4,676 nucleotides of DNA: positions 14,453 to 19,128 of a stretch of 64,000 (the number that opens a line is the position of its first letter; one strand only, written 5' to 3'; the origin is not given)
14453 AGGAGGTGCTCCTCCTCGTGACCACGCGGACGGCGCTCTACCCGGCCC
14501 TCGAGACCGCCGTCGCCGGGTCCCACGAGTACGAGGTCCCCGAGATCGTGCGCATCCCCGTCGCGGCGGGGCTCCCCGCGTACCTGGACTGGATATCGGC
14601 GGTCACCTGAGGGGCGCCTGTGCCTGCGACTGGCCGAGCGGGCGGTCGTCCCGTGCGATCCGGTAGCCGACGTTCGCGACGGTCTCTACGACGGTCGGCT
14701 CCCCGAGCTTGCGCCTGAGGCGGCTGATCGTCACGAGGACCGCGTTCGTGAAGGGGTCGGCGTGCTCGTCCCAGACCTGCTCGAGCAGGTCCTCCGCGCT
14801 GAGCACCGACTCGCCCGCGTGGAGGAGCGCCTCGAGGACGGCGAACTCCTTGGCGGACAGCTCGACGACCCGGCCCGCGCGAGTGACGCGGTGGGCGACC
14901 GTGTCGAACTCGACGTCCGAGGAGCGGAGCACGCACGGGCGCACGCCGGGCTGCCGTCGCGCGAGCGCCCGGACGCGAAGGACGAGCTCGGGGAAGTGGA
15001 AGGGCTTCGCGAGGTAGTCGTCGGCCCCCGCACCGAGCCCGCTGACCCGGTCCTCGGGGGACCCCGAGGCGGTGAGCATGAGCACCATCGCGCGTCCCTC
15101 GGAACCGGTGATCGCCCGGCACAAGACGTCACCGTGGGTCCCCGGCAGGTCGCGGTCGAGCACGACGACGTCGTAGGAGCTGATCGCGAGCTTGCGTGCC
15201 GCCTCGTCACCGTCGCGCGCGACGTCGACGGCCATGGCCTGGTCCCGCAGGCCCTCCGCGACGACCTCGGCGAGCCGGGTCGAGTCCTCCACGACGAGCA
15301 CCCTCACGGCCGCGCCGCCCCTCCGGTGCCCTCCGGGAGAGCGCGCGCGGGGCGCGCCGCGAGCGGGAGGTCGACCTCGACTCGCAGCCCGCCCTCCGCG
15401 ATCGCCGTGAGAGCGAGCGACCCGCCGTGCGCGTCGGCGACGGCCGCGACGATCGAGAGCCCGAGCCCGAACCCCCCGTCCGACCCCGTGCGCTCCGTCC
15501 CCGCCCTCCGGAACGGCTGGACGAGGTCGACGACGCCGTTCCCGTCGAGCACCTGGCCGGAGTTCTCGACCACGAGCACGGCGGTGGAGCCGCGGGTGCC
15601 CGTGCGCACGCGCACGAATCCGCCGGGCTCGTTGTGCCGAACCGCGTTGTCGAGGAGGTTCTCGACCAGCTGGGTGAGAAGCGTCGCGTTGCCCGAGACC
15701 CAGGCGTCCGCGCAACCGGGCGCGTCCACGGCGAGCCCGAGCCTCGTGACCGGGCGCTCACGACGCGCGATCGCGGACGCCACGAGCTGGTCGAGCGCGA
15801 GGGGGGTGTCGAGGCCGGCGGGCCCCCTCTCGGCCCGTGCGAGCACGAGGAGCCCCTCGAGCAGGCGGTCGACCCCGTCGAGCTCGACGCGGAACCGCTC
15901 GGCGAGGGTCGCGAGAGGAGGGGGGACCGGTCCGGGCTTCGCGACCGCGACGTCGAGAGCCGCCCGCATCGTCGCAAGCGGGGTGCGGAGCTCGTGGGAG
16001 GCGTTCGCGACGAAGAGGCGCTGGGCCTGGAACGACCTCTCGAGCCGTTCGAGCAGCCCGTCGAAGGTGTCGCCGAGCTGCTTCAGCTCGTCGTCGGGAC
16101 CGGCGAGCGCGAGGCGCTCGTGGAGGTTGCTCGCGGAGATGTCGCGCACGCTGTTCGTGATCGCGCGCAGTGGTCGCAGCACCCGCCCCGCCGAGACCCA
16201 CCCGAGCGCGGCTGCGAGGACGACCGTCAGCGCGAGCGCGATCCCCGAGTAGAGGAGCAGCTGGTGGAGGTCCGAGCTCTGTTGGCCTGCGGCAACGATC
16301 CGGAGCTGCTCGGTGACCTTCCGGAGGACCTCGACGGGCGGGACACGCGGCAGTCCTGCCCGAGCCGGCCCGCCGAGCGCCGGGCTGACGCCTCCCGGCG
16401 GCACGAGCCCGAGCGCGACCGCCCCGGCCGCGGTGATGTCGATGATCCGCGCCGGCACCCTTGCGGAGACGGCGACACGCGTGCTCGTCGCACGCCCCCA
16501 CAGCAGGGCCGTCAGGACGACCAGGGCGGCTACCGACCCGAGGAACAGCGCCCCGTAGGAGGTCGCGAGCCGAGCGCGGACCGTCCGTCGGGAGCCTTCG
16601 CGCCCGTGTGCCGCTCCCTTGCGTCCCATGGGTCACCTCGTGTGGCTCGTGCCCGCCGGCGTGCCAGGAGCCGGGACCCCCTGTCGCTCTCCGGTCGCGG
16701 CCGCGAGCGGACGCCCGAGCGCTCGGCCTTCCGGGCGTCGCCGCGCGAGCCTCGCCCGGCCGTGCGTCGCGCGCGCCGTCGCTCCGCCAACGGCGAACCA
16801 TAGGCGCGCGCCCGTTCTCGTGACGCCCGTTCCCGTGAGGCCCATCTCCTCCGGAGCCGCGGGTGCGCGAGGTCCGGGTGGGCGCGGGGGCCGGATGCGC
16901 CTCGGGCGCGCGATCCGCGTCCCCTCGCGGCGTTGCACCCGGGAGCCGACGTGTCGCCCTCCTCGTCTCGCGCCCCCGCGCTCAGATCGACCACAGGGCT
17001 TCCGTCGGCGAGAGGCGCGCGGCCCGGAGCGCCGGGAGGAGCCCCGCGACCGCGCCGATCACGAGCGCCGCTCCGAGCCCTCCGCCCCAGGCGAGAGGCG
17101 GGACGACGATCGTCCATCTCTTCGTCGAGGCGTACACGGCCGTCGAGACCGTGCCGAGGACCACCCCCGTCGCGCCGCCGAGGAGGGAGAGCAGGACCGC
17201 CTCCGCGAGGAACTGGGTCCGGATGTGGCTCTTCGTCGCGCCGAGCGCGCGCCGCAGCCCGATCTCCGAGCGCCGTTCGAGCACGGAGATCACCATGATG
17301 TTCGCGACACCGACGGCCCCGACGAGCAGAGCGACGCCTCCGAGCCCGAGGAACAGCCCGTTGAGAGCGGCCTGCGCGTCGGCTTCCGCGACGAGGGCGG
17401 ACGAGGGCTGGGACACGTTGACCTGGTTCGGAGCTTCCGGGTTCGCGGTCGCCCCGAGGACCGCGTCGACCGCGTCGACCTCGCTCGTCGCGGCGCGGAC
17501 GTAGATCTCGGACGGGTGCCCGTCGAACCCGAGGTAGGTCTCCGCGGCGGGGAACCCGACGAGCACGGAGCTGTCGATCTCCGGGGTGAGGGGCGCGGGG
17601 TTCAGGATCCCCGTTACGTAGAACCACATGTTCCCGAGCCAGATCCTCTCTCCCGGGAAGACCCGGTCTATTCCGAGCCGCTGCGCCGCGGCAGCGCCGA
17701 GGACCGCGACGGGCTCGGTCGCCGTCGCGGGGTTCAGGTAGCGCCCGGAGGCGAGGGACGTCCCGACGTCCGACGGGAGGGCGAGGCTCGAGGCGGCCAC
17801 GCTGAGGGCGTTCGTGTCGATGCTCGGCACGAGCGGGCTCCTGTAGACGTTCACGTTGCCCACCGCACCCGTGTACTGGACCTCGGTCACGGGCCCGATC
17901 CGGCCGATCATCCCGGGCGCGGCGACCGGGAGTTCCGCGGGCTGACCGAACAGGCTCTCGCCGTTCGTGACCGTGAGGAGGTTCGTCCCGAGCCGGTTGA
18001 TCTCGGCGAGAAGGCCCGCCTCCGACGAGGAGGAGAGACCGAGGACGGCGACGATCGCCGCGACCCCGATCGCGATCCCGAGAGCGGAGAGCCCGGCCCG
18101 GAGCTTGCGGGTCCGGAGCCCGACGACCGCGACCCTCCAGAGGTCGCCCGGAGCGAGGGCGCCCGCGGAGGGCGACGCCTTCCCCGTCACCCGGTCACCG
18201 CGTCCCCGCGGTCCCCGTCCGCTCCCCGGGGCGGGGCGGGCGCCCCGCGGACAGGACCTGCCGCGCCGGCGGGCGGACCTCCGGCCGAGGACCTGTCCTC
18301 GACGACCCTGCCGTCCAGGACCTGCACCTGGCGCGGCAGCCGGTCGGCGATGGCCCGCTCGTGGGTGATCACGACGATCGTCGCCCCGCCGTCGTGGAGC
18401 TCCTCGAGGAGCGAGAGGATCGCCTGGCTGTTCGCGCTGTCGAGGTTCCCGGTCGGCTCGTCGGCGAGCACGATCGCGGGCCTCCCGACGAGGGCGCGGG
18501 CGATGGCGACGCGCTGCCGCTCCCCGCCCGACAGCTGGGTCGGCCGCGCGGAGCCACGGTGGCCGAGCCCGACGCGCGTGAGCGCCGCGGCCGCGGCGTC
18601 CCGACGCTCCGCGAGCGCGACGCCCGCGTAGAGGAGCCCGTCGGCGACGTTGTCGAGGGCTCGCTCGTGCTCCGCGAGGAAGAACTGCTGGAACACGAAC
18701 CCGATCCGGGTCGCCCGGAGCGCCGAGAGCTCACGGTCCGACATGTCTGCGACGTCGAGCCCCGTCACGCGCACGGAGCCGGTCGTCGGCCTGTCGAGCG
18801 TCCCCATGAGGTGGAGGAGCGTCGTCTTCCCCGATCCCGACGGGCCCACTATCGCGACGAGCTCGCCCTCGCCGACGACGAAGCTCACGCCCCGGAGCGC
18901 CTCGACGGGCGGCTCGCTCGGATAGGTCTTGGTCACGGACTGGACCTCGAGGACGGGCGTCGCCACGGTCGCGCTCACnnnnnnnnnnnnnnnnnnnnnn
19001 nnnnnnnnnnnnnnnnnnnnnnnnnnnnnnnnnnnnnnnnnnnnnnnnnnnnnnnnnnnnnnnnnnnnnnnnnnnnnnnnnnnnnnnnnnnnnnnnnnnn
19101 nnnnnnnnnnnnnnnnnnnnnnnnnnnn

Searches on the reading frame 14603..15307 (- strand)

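Call 7: search_protein_families(library=pfam, proteins=[window:14603-15307:-], max_evalue=1)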
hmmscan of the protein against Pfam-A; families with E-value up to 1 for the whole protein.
window:14603-15307:- (234 aa): 2 families
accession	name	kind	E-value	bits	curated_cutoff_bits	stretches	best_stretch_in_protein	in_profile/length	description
PF00072.30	Response_reg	-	5.7e-23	81.6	30.2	1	3-112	1-110/111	Response regulator receiver domain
PF00486.34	Trans_reg_C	-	6.5e-21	74.6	26.2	1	145-217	1-77/77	Transcriptional regulatory protein, C terminal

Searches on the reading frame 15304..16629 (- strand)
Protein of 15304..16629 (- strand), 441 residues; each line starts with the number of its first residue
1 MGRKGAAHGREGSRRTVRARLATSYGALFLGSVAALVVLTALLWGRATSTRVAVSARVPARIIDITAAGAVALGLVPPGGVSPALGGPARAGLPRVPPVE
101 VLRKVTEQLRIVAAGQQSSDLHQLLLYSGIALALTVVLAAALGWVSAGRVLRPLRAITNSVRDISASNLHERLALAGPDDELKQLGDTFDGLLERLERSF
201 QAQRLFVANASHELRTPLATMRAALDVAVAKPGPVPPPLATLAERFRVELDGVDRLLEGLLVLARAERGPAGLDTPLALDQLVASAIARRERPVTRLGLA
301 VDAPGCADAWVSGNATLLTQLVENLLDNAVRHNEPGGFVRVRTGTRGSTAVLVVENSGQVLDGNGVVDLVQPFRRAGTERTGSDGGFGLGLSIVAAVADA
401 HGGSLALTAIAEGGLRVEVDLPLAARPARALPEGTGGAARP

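Call 7: search_protein_families(library=pfam, proteins=[window:15304-16629:-], max_evalue=1)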
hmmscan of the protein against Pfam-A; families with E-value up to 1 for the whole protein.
window:15304-16629:- (441 aa): 5 families
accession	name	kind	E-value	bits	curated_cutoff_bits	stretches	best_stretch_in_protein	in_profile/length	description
PF02518.31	HATPase_c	-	1.6e-17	64.3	26.4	1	314-424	2-110/111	Histidine kinase-, DNA gyrase B-, and HSP90-like ATPase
PF00512.31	HisKA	-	2.1e-11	44.1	26.9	1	202-269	1-66/66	His Kinase A (phospho-acceptor) domain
PF00672.30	HAMP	-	2.4e-09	37.8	25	1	147-197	3-52/53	HAMP domain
PF15388.11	FAM117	-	0.13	12.1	27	1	166-271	51-150/310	Protein Family FAM117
PF14501.12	HATPase_c_5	-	0.17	12.3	22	1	318-408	6-89/102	GHKL domain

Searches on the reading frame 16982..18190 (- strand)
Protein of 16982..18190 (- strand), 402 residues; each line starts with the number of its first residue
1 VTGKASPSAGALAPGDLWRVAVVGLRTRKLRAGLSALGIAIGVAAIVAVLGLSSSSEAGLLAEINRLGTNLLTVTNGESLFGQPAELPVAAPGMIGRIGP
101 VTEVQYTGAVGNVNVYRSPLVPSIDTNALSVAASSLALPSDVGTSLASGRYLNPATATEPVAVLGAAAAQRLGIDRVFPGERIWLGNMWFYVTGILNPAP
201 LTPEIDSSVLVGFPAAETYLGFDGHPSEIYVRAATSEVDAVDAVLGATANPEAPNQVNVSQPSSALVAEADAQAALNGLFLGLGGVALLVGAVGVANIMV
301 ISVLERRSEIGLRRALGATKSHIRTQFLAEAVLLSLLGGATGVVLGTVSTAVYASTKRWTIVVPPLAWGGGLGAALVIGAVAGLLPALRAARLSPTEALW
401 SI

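Call 7: search_protein_families(library=pfam, proteins=[window:16982-18190:-], max_evalue=1)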
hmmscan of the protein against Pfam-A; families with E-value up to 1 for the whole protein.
window:16982-18190:- (402 aa): 2 families
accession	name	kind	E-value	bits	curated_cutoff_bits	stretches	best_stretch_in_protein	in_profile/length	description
PF02687.27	FtsX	-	2.3e-22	79.7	25.5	1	284-395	4-120/120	FtsX-like permease C-terminal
PF12704.14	MacB_PCD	-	4.4e-17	63.5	27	1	33-241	2-200/207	MacB-like periplasmic core domain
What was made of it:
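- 16982..18190 (-): MacB-type permease gene; its start overlaps the ATPase's stop codon (GTGA). MacB_PCD 4.4e-17 and FtsX 2.3e-22 (call 7).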

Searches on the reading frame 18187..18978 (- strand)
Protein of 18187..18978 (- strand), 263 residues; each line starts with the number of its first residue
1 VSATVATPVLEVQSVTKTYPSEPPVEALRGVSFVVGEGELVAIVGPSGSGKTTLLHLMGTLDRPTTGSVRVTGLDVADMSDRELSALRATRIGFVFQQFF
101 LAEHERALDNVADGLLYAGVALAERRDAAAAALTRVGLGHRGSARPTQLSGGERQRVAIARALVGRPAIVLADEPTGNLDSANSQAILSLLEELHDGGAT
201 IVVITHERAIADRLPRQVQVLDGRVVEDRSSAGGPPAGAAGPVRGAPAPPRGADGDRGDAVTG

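Call 7: search_protein_families(library=pfam, proteins=[window:18187-18978:-], max_evalue=1)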
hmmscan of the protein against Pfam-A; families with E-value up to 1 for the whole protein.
window:18187-18978:- (263 aa): 28 families (the best 25 are shown)
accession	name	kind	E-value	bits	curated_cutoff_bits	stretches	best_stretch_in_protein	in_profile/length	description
PF00005.33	ABC_tran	-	6.8e-32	111.4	25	1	28-176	1-136/137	ABC transporter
PF13304.12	AAA_21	-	1.2e-07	32.5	27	2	125-207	220-299/304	AAA domain, putative AbiEii toxin, Type IV TA system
PF02463.25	SMC_N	-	8.7e-07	29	40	1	147-219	135-210/220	RecF/RecN/SMC N terminal domain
PF13191.12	AAA_16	-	0.0003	21.8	32.6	1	36-196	22-161/167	AAA ATPase domain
PF13401.12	AAA_22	-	0.004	17.9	27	1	40-72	7-42/130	AAA domain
PF13555.12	AAA_29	-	0.004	17.3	27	1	38-55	22-39/61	P-loop containing region of AAA domain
PF13476.12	AAA_23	-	0.015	16.3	27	1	38-55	19-36/201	AAA domain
PF13481.12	AAA_25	-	0.015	15.4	27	1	34-55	29-50/195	AAA domain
PF25199.1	nSTAND_NTPase5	-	0.021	15.1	34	1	37-55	40-58/145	Novel STAND NTPase 5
PF01695.23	IstB_IS21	-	0.021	14.8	24.1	1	25-59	80-113/238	IstB-like ATP binding protein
PF19993.5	DO-GTPase2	-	0.026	14.6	27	1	40-56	2-18/226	Double-GTPase 2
PF05729.18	NACHT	-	0.032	14.5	26.7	1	40-56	2-18/167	NACHT domain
PF13479.12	AAA_24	-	0.035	14.4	27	1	41-58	5-22/195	AAA domain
PF13604.12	AAA_30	-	0.036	14.3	27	1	37-60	16-40/191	AAA domain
PF20703.3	nSTAND1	-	0.037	14.1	27.1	1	37-88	32-85/379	Novel STAND NTPase 1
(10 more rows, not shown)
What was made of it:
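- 18187..18978 (-): ABC ATPase gene; its GTG start overlaps the adaptor's stop codon (GTGA). ABC_tran E=6.8e-32 (call 7).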
